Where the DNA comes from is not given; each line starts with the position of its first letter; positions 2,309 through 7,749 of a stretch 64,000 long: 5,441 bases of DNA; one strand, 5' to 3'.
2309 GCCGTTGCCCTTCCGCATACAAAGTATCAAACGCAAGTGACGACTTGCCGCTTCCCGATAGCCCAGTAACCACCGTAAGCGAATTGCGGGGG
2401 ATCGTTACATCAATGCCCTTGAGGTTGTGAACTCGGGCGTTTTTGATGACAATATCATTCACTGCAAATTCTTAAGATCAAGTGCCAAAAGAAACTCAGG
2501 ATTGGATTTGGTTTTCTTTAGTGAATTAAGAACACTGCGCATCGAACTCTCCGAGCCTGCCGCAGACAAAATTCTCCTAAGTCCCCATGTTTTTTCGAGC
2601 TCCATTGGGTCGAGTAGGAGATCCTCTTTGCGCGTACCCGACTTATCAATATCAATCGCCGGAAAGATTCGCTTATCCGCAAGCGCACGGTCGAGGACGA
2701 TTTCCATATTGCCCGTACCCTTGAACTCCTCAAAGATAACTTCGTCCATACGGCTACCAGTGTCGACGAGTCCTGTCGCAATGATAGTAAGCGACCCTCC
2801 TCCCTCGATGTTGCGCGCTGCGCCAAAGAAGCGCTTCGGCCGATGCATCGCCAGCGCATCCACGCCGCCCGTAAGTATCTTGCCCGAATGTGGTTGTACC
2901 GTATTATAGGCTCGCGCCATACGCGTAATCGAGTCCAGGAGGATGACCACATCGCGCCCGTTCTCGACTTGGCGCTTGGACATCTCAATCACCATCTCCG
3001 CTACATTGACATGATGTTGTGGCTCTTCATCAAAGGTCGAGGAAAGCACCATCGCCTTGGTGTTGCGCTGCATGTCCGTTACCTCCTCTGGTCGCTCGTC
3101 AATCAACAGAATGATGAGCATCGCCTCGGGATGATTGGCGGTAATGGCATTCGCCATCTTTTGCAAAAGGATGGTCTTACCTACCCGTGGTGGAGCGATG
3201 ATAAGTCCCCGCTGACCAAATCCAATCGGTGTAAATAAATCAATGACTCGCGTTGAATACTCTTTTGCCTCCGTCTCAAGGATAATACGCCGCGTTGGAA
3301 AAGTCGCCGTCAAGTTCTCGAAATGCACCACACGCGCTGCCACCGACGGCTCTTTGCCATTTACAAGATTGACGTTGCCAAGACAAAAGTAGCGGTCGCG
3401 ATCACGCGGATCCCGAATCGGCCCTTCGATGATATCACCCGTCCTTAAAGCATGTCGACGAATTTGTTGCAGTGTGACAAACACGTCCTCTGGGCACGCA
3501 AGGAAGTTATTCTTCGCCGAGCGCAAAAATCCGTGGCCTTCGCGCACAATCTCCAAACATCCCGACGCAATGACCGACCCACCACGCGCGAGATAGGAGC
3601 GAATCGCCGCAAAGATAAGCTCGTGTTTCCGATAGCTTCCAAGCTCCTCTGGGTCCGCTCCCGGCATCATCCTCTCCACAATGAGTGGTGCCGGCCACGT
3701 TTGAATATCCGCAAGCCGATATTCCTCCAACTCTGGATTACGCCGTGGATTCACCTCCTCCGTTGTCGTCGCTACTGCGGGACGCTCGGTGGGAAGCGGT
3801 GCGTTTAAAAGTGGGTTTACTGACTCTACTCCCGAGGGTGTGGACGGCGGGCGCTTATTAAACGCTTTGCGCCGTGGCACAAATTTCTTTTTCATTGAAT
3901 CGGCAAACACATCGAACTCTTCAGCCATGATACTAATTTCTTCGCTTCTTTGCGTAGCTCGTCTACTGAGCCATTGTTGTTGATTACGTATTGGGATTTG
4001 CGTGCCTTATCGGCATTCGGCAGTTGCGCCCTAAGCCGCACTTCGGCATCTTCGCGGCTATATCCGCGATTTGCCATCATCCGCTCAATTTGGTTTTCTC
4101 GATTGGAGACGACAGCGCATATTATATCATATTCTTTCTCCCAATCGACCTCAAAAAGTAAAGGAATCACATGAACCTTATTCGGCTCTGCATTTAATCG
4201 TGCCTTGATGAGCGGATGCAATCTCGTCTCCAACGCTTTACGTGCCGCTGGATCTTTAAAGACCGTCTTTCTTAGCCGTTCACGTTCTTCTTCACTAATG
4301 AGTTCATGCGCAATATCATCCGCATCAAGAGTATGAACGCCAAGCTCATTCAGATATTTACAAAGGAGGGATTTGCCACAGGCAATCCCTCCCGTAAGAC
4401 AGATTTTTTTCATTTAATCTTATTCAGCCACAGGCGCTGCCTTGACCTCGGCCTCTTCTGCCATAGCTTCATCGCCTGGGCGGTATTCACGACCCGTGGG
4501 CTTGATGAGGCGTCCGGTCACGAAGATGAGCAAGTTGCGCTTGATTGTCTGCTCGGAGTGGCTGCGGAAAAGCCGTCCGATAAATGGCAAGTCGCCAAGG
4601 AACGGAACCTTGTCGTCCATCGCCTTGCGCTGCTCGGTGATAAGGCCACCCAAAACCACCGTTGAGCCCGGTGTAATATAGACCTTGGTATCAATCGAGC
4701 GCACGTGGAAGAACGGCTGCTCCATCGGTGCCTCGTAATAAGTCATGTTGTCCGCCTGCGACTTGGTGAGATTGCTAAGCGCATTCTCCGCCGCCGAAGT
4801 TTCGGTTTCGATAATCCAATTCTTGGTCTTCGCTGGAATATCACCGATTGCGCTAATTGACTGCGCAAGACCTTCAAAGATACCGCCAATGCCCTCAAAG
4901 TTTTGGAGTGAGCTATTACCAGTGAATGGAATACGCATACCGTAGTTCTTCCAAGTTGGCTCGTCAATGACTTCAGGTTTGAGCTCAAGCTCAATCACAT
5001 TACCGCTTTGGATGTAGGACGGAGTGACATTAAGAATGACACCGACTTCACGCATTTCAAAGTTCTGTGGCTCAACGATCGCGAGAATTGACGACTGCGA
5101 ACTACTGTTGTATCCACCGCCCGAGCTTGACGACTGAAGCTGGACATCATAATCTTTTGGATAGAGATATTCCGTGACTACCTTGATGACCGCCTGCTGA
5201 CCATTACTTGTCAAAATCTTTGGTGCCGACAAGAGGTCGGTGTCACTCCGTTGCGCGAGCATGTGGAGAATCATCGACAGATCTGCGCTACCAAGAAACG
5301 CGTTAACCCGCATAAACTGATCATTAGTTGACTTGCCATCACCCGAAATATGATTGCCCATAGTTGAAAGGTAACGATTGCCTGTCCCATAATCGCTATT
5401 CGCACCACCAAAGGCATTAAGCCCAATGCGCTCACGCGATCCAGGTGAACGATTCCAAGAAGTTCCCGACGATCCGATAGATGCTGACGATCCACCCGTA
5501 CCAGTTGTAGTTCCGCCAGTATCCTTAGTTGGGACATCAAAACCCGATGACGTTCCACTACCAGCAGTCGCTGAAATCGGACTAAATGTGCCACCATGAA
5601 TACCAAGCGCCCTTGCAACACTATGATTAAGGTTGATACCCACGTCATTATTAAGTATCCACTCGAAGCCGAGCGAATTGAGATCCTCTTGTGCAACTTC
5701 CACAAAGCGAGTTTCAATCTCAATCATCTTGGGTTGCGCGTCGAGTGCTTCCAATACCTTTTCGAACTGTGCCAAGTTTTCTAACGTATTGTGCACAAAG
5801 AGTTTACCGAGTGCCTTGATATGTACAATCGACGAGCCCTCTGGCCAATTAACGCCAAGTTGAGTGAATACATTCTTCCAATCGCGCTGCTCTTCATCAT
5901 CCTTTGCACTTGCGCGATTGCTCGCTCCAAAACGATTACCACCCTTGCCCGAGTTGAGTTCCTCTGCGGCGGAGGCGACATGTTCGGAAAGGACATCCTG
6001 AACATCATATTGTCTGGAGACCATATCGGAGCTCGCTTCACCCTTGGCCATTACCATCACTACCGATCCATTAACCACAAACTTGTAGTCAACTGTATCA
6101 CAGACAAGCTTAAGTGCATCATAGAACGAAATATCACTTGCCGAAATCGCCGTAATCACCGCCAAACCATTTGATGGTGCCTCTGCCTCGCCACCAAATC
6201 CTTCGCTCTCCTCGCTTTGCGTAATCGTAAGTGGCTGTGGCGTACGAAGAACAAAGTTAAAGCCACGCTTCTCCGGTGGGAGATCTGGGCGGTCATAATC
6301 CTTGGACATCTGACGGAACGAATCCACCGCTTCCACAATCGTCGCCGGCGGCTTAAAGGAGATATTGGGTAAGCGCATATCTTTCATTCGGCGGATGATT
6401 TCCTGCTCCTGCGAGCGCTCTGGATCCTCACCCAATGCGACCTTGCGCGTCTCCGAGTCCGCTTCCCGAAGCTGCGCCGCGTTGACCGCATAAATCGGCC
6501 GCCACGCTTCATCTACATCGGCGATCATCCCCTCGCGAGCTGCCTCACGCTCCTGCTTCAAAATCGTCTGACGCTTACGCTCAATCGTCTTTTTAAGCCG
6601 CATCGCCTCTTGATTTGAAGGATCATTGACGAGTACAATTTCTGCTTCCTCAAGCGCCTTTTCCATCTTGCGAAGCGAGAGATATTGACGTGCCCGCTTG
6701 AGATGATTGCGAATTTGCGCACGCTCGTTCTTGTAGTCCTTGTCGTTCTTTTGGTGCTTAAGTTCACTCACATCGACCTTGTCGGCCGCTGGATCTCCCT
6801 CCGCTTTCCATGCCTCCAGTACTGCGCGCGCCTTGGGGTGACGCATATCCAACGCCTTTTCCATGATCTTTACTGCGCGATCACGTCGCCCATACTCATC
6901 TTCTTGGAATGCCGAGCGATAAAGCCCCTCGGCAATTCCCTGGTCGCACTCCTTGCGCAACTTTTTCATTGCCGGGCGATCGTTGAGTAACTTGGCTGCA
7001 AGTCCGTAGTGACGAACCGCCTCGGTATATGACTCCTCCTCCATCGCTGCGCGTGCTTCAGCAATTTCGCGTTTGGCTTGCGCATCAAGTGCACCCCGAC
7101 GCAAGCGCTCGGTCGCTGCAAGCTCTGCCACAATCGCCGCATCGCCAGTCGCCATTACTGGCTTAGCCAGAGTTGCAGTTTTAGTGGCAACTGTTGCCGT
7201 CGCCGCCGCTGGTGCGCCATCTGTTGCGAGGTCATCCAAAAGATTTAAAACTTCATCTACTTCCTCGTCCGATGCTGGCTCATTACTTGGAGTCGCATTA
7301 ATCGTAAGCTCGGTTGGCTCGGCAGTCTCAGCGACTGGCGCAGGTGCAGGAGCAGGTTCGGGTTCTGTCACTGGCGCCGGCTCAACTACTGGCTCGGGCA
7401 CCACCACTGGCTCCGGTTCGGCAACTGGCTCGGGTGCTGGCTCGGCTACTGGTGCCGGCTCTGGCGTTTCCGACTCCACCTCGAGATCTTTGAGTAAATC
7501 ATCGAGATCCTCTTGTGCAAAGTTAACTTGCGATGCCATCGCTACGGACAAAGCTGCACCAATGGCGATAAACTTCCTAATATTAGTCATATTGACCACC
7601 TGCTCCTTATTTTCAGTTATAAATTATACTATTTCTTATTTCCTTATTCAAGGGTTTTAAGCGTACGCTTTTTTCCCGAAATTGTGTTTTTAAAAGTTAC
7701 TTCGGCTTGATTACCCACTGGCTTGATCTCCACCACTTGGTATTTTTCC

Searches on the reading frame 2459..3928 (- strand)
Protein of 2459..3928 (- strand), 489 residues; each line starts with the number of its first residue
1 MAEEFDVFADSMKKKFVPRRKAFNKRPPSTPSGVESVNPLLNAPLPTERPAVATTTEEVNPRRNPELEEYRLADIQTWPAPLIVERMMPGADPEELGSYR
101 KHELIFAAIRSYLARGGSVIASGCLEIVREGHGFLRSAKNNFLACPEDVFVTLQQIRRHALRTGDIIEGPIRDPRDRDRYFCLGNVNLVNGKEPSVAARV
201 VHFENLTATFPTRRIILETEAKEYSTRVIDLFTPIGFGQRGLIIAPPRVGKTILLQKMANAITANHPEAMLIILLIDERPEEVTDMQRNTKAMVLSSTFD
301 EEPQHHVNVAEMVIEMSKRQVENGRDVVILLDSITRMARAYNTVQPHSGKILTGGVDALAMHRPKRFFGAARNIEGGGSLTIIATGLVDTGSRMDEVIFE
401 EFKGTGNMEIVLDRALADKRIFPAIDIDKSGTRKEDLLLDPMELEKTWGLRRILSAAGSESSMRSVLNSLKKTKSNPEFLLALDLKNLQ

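Call 86: find_encoding_contigs(protein=window:2459-3928:-, flank=10000, max_places=2)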
Protein window:2459-3928:- (489 aa): no gene with exactly this product is on record in the collection.

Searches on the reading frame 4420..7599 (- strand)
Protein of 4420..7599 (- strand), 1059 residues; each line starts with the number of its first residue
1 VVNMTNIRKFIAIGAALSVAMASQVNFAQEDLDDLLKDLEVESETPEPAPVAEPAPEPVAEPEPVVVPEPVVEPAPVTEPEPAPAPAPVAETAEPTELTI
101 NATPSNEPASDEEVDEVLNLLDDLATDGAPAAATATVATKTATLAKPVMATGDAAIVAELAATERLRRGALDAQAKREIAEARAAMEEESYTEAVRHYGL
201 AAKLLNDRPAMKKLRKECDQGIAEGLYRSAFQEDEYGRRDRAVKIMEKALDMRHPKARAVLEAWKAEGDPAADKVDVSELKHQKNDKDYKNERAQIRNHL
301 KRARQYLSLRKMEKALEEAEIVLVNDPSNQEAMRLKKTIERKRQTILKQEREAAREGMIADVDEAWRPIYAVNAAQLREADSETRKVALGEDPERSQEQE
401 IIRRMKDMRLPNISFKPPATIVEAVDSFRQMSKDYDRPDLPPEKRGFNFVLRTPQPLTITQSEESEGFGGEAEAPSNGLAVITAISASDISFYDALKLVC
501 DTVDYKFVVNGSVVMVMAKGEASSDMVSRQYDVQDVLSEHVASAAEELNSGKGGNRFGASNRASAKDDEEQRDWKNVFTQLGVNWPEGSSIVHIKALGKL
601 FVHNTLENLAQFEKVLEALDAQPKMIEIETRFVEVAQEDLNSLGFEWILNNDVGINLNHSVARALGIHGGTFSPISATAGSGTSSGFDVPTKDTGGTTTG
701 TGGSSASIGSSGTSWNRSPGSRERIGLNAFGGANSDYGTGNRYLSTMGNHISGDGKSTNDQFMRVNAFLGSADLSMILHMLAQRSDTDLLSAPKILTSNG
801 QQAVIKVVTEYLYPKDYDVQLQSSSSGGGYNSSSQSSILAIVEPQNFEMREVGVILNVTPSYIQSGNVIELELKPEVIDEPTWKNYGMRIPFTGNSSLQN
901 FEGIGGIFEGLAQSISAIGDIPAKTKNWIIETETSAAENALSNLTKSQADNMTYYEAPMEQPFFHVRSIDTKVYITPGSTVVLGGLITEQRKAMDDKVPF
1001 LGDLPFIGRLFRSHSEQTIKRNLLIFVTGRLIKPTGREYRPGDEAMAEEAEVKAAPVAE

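Call 9: search_protein_families(library=ncbifam, proteins=[window:4420-7599:-], max_evalue=0.001)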
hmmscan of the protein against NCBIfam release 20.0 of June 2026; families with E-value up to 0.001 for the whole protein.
window:4420-7599:- (1059 aa): 9 families
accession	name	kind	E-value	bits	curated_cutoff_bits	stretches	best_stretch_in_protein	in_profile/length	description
NF042912.1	Amuc_1098_fam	equivalog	4e-128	428.7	750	1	143-1040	9-804/805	Amuc_1098 family type IV pilus outer membrane protein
TIGR02517.1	type_II_gspD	equivalog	1.4e-41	142.7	351.35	2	958-1033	516-591/600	type II secretion system secretin GspD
TIGR02515.1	IV_pilus_PilQ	subfamily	5.2e-35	121.3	284.35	2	950-1033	347-428/428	type IV pilus secretin PilQ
TIGR02519.1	pilus_MshL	equivalog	1.4e-32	112.9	250.2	2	944-1031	201-289/290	pilus (MSHA type) biogenesis protein MshL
NF010083.0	PRK13568.1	equivalog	2e-27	96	554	2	967-1033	352-418/419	DNA uptake porin HofQ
TIGR02516.1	type_III_yscC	equivalog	4.8e-22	78.1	238.45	2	967-1033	396-462/463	type III secretion system outer membrane ring subunit SctC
NF011873.0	PRK15346.1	equivalog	1.6e-18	66.7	524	2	967-1018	429-480/499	EscC/YscC/HrcC family type III secretion system outer membrane ring protein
NF007851.2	PRK10560.1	exception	1.4e-17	63.6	598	1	968-1033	345-410/412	DNA uptake porin HofQ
NF008084.0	PRK10819.1-5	equivalog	0.00019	21.4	315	1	45-93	60-109/249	TonB system transport protein TonB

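Call 10: search_protein_families(library=pfam, proteins=[window:4420-7599:-], max_evalue=0.01)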
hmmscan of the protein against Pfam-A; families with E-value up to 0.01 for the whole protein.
window:4420-7599:- (1059 aa): 1 family
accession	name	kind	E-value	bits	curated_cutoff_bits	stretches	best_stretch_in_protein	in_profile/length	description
PF00263.26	Secretin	-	4.8e-34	117.8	27.5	2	947-1033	87-169/169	Bacterial type II and III secretion system protein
